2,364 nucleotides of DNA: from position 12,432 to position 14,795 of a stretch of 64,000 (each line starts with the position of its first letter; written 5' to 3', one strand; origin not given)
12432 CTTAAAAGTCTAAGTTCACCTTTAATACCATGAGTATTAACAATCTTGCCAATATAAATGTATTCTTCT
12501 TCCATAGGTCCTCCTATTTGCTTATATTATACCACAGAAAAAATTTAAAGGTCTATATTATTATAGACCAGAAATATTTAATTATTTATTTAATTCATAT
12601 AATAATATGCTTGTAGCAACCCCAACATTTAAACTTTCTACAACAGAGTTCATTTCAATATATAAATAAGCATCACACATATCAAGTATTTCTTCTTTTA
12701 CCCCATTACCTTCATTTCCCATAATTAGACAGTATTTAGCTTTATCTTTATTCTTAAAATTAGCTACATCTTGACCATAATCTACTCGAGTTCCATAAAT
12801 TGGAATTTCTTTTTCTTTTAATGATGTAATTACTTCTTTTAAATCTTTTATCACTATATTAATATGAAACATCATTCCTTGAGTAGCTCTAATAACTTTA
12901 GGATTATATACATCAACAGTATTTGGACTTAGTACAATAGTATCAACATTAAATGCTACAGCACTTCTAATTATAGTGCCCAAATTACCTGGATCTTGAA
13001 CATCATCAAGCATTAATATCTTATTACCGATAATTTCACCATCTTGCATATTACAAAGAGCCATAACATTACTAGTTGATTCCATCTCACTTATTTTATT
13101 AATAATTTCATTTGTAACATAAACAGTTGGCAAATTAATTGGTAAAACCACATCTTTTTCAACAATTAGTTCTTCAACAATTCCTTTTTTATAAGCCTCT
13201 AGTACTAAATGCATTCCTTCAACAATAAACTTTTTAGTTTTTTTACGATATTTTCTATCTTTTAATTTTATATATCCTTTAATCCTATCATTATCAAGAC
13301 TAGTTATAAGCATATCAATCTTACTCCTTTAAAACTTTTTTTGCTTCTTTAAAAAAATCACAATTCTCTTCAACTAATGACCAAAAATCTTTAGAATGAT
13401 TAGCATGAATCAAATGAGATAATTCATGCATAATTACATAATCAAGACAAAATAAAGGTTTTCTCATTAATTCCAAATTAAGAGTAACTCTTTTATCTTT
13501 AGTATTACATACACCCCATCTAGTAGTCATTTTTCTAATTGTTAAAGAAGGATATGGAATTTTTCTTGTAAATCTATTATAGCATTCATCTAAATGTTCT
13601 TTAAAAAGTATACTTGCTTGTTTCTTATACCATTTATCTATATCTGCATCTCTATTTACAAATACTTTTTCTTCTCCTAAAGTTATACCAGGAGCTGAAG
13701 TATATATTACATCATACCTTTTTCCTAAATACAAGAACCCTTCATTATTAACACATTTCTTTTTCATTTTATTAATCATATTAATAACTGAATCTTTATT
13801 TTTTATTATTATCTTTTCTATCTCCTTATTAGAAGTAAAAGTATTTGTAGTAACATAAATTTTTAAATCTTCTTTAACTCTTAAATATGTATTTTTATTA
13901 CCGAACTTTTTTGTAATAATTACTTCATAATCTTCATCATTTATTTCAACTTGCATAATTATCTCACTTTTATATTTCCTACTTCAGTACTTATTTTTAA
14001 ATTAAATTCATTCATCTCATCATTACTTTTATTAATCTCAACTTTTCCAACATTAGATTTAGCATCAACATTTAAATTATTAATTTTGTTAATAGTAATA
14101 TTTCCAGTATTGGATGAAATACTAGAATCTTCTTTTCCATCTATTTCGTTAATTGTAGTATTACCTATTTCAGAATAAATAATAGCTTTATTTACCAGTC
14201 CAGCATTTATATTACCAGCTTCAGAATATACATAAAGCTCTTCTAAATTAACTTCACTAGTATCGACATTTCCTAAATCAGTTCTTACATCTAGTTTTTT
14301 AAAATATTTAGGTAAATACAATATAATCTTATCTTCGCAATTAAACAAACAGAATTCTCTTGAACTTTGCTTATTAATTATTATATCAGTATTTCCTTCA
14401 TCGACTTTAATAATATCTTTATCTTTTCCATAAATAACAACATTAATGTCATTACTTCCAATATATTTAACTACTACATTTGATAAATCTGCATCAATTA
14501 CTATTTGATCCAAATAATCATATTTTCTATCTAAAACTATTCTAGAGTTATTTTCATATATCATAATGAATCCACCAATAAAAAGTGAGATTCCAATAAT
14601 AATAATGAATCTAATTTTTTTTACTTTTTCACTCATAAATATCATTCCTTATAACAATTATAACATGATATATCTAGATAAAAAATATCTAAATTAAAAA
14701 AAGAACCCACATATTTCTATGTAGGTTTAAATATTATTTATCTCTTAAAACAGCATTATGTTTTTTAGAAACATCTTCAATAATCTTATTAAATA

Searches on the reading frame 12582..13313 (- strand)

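Call 80: search_protein_families(library=pfam, proteins=[window:12582-13313:-], max_evalue=0.0001)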
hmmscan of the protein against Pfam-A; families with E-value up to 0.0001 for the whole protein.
window:12582-13313:- (243 aa): 2 families
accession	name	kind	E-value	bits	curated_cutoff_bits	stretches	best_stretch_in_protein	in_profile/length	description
PF00588.24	SpoU_methylase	-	4.2e-41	140.8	29.7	1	99-239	3-142/142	SpoU rRNA Methylase family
PF22435.1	MRM3-like_sub_bind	-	2.6e-14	53.8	27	1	8-85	1-84/84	MRM3-like substrate binding domain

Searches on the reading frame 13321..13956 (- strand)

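Call 80: search_protein_families(library=pfam, proteins=[window:13321-13956:-], max_evalue=0.0001)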
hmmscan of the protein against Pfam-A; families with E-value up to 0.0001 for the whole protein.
window:13321-13956:- (211 aa): 2 families
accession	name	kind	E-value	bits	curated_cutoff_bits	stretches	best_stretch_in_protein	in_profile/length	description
PF01863.23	YgjP-like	-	1e-42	146.9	26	1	21-211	1-206/207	YgjP-like, metallopeptidase domain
PF10263.15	SprT-like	-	8.5e-05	22.8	25.6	0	123-184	10-74/108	SprT-like family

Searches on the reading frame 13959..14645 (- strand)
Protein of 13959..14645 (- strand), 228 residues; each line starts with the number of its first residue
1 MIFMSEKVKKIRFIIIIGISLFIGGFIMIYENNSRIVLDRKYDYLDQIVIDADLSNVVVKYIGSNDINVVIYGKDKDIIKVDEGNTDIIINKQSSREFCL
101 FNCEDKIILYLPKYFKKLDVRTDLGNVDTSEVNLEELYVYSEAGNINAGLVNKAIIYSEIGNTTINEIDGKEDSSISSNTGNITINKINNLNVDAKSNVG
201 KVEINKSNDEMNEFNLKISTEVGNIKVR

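Call 80: search_protein_families(library=pfam, proteins=[window:13959-14645:-], max_evalue=0.0001)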
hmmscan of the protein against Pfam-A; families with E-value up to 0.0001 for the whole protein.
window:13959-14645:- (228 aa): 1 family
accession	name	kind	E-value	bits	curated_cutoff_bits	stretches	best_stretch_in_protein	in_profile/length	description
PF13349.12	DUF4097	-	2.1e-08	34.3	22.9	1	46-227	2-189/247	Toastrack DUF4097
